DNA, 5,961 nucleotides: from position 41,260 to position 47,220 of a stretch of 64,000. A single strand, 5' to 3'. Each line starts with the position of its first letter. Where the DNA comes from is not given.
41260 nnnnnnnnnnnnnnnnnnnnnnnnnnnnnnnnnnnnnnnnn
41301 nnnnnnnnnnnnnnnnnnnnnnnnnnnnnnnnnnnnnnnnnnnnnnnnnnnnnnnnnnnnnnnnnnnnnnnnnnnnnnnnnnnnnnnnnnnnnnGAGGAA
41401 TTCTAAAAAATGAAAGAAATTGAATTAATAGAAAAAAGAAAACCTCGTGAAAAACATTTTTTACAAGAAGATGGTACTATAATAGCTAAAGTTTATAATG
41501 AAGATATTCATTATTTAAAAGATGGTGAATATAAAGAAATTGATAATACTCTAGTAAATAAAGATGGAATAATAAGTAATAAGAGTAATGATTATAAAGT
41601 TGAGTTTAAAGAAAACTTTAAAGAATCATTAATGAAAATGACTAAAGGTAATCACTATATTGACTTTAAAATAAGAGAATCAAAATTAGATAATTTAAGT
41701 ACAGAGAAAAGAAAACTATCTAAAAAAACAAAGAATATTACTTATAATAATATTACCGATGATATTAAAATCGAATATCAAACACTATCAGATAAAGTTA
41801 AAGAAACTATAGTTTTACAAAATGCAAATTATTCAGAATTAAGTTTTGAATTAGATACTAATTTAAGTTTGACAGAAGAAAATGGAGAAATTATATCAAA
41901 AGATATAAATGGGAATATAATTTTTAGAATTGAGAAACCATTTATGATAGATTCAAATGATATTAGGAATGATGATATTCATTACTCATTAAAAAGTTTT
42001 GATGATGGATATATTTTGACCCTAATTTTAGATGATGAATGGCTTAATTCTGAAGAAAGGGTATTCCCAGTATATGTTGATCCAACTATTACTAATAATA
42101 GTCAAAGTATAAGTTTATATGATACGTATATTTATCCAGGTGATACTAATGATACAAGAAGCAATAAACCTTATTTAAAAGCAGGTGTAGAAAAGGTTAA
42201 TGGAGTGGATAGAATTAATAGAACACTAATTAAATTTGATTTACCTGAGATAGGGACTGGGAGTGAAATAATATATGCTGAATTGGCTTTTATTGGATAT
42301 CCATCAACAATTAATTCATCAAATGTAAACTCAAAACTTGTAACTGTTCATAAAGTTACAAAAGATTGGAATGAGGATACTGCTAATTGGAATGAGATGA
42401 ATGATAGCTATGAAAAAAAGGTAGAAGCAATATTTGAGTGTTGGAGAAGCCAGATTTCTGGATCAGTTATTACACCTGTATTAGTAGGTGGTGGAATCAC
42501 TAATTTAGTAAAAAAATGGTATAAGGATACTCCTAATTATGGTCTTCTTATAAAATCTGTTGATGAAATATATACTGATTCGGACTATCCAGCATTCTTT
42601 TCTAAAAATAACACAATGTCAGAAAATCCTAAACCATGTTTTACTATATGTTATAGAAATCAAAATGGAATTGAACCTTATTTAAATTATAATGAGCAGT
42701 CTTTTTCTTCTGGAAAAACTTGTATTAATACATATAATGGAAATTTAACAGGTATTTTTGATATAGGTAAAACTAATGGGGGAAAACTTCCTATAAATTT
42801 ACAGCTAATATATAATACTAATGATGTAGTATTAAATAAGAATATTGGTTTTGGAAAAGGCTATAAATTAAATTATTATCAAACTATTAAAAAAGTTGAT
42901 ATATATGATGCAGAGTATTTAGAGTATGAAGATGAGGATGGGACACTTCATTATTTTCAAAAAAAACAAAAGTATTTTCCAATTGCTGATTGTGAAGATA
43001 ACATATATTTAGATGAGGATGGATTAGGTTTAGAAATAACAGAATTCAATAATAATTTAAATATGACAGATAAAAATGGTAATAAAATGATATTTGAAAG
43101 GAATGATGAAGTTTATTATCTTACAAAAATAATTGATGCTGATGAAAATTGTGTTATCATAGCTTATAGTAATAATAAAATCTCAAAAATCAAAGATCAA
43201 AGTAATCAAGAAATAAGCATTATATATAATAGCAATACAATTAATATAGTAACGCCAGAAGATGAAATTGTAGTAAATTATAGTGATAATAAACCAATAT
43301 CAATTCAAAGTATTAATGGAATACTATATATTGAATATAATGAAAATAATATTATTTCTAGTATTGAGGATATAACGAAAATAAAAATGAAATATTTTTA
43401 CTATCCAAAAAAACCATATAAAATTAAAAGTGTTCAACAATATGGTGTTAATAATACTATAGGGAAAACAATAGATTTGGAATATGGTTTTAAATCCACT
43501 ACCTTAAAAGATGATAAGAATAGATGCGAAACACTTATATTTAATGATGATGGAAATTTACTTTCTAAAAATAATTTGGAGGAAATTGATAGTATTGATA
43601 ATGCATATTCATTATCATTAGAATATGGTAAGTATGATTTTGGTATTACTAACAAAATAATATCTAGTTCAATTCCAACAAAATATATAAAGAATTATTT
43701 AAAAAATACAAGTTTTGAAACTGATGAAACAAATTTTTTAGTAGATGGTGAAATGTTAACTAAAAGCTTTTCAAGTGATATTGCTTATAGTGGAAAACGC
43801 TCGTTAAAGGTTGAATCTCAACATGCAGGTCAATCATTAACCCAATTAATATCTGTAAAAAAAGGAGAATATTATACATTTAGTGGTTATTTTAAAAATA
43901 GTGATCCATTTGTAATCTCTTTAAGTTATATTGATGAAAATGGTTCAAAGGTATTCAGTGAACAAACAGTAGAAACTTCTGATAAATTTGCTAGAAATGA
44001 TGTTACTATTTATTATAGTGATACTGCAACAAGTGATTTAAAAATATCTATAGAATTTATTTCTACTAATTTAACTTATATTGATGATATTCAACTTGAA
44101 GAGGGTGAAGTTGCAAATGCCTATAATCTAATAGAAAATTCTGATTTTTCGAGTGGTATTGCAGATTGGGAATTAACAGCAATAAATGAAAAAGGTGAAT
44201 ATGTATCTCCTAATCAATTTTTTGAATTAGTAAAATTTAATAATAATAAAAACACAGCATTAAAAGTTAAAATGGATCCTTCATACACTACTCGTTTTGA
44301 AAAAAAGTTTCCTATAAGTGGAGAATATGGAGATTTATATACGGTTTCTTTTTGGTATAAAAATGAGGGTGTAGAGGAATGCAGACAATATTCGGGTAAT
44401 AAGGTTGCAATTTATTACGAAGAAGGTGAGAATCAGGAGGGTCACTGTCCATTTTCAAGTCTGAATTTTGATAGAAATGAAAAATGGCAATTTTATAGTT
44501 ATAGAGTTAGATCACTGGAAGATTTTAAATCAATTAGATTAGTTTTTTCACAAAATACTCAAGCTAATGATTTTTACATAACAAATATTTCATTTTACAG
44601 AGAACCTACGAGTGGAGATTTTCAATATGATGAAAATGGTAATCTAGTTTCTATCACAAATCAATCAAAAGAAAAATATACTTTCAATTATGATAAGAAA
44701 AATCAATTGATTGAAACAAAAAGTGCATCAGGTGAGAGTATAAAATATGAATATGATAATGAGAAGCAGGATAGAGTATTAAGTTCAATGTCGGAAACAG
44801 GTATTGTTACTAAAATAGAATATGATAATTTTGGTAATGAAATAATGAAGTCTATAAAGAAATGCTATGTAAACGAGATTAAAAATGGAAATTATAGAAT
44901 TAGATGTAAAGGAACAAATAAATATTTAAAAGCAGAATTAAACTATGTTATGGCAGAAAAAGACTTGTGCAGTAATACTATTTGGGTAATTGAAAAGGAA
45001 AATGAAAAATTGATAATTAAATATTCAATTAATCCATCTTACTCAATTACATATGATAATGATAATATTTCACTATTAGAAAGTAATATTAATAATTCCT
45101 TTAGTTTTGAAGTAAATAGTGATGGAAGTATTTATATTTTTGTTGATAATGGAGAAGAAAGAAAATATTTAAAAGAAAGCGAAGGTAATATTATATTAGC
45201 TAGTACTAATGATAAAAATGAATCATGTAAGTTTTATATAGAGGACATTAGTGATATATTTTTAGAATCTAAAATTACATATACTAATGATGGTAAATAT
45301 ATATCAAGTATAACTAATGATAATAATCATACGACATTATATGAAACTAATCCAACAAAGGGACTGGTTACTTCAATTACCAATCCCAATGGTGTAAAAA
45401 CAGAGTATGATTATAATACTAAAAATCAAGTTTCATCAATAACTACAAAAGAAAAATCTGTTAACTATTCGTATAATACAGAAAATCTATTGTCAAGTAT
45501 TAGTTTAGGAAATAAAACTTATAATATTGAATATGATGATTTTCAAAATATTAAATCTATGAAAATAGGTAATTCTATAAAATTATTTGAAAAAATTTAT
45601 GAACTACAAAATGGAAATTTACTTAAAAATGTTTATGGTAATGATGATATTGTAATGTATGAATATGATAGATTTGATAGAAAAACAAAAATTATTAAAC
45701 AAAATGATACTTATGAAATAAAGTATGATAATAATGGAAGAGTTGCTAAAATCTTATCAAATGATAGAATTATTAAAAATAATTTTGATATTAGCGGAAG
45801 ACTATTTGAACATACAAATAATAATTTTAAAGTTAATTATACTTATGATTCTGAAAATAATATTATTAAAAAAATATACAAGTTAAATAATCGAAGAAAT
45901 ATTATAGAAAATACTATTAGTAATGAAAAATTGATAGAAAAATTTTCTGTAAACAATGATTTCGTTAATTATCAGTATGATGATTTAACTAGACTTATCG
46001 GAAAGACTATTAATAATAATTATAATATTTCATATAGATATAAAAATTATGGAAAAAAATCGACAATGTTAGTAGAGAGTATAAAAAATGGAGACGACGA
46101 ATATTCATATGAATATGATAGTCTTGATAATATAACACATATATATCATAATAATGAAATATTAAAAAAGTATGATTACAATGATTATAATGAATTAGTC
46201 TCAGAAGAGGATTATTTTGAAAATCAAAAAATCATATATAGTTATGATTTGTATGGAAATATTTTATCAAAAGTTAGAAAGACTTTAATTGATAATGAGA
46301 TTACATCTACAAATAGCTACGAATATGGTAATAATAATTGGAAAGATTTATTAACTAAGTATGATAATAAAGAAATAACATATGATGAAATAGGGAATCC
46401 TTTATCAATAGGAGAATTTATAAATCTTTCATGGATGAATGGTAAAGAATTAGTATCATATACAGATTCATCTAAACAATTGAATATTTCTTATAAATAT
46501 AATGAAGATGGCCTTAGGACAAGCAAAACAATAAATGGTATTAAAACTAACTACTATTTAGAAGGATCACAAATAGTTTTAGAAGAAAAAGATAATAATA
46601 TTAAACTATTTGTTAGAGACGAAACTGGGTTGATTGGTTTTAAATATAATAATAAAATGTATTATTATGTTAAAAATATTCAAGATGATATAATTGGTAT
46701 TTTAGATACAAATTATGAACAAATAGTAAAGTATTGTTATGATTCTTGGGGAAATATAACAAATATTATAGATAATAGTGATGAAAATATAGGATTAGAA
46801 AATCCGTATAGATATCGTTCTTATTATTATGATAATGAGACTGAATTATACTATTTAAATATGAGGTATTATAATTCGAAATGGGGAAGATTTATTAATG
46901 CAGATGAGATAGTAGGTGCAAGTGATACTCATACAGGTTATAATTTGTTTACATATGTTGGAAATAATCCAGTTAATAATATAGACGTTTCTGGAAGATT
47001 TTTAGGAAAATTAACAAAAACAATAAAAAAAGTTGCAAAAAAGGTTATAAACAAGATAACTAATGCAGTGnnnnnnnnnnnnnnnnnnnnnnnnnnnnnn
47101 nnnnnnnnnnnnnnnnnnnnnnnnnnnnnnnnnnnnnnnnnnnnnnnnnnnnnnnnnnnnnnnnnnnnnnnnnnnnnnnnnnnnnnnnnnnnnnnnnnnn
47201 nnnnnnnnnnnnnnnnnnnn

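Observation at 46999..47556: RHS C-terminal payload is an unassigned domain: a Lys/Ser-rich linker followed by a glycine-zipper-like beta-rich module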

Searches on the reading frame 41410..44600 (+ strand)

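Call 60: search_protein_families(library=pfam, proteins=[window:41410-44600:+], max_evalue=1)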
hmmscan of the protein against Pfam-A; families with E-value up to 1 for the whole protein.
window:41410-44600:+ (1063 aa): 1 family
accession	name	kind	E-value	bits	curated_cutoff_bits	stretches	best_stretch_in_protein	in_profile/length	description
PF02018.23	CBM_4_9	-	4.2e-08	34.1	25.9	1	761-881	1-129/136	Carbohydrate binding domain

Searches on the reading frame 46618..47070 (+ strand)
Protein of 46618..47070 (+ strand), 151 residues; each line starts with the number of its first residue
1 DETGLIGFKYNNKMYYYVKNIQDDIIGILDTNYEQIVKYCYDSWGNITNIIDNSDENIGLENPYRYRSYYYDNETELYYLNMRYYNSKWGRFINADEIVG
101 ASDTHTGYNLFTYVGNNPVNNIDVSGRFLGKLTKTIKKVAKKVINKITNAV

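Call 59: search_solved_structures(query=window:46618-47070:+, max_evalue=0.001, show_alignments=3)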
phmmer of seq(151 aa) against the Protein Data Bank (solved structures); distinct sequences matched with E-value up to 0.001: 7.
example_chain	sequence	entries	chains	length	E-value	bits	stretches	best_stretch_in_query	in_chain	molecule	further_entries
8h8a_A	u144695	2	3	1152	9.3e-08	35.6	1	60-126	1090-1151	Putative Rhs-family protein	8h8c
8h8b_A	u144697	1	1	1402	1.3e-07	35.1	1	60-119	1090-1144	Putative Rhs-family protein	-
8uy4_A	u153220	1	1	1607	3e-06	30.7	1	36-115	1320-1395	Tse15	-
8uxt_A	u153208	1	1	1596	1.9e-05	28.1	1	36-113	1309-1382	Tse15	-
7q97_A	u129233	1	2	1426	2.8e-05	27.5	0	26-126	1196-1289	Rhs family protein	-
8fjp_A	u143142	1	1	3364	3.9e-05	27.1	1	3-129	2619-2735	salivary gland surface protein 1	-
8qja_A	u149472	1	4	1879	0.00041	23.8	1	38-123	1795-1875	Putative type VI secretion system YD repeat-containing Rhs element Vgr protein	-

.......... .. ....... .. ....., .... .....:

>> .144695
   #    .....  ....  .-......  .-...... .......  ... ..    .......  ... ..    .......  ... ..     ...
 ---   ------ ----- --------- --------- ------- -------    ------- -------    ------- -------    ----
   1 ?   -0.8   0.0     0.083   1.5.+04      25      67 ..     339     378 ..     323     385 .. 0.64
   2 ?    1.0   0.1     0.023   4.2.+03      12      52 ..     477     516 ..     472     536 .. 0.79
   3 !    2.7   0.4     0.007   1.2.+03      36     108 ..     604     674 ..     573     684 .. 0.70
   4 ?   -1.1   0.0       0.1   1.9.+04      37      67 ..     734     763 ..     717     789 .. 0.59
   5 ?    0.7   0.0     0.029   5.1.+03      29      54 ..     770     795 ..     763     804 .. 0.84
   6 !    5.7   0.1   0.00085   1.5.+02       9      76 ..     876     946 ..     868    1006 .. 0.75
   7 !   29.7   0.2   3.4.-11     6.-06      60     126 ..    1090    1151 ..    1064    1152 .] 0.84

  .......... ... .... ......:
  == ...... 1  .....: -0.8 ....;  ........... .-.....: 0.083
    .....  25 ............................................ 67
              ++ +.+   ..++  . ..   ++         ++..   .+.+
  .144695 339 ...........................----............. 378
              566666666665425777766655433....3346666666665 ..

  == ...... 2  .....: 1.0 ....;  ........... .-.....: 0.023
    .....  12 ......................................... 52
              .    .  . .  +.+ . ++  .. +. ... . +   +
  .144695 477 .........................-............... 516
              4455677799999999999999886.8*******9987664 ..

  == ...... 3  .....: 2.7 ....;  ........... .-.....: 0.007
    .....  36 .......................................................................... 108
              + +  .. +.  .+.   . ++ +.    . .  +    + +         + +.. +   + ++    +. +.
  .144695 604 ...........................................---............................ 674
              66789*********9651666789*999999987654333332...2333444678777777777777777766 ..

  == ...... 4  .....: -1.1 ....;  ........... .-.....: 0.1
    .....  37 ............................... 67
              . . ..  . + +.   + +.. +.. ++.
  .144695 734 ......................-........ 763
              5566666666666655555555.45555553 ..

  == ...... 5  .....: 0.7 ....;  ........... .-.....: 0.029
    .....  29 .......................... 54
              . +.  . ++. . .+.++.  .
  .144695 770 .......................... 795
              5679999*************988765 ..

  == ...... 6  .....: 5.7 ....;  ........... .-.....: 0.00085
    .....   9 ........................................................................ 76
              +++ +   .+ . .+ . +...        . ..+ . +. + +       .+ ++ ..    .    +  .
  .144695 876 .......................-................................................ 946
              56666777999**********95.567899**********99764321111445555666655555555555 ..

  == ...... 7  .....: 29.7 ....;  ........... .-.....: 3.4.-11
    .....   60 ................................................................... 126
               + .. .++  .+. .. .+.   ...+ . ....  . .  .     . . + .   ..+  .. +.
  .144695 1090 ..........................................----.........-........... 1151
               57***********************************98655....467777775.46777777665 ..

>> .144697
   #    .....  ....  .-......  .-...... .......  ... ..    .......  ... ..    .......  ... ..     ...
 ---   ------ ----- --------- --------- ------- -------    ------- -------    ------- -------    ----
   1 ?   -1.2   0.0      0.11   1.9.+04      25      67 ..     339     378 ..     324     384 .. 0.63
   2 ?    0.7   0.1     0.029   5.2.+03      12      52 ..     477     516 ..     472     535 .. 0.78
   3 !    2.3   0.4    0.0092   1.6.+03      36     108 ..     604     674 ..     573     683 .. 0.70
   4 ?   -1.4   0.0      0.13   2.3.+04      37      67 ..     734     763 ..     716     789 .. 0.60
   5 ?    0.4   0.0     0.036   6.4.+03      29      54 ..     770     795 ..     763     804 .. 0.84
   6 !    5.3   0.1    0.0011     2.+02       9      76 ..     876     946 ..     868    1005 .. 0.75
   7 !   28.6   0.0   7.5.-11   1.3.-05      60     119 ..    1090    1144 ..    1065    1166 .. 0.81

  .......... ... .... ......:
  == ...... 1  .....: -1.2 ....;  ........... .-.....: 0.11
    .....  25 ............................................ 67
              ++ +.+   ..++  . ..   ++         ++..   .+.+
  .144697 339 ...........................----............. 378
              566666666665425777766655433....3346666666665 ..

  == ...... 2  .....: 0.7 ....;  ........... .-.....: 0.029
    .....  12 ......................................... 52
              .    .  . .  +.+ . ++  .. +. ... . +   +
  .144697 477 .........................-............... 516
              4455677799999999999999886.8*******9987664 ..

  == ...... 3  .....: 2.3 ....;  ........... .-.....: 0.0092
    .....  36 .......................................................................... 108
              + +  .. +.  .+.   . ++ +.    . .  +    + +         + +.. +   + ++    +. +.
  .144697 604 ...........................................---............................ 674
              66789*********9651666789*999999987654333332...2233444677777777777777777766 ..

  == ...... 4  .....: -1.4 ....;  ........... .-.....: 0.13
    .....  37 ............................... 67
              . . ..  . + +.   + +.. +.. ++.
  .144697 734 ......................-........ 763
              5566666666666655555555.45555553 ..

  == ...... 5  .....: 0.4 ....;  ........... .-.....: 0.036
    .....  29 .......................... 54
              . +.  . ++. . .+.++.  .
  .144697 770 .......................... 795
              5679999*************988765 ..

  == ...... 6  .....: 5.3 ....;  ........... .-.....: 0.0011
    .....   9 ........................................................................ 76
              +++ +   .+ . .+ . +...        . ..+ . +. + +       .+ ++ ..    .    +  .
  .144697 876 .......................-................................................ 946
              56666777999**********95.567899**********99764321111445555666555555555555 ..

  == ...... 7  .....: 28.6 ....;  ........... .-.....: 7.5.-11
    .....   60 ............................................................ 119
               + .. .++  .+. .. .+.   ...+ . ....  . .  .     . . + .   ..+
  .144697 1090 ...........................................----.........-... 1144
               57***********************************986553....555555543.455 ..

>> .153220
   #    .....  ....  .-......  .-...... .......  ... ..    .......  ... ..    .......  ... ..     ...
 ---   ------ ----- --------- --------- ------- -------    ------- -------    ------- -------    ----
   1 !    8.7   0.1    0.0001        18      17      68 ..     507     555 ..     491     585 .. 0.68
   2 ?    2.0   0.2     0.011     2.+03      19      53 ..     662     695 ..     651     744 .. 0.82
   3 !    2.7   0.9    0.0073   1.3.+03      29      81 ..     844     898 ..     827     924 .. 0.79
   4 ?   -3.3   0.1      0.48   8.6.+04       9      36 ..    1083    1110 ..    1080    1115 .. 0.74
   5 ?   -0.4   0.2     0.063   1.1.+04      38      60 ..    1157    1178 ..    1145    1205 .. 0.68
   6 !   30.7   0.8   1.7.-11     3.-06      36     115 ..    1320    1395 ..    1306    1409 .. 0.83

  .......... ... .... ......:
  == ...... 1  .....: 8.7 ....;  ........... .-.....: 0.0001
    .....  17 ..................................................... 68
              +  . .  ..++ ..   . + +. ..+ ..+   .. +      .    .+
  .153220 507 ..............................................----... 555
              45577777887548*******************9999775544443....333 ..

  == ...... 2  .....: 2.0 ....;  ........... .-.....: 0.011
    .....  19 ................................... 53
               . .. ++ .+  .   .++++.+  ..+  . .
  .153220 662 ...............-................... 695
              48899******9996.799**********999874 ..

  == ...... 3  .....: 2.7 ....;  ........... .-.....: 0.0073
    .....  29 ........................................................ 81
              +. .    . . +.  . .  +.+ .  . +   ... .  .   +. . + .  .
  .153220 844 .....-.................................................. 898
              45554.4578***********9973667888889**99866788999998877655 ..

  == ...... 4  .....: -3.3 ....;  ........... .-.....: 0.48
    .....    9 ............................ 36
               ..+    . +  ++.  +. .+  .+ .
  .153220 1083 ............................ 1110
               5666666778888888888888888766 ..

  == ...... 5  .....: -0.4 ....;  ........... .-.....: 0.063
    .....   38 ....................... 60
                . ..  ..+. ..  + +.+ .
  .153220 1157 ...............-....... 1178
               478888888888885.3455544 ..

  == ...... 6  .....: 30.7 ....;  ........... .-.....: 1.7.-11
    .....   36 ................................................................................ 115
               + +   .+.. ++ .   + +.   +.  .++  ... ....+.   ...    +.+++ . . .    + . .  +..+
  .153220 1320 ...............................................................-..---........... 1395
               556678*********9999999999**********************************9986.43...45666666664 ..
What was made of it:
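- On RHS/YD-repeat polymorphic toxin: '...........' aligns to '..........' of 8h8a, and 'INADE' aligns to 'IQQDP' (call 59).
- Checked: A solved Rhs chain (8h8a) aligns its terminal '…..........' to '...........' (call 59).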
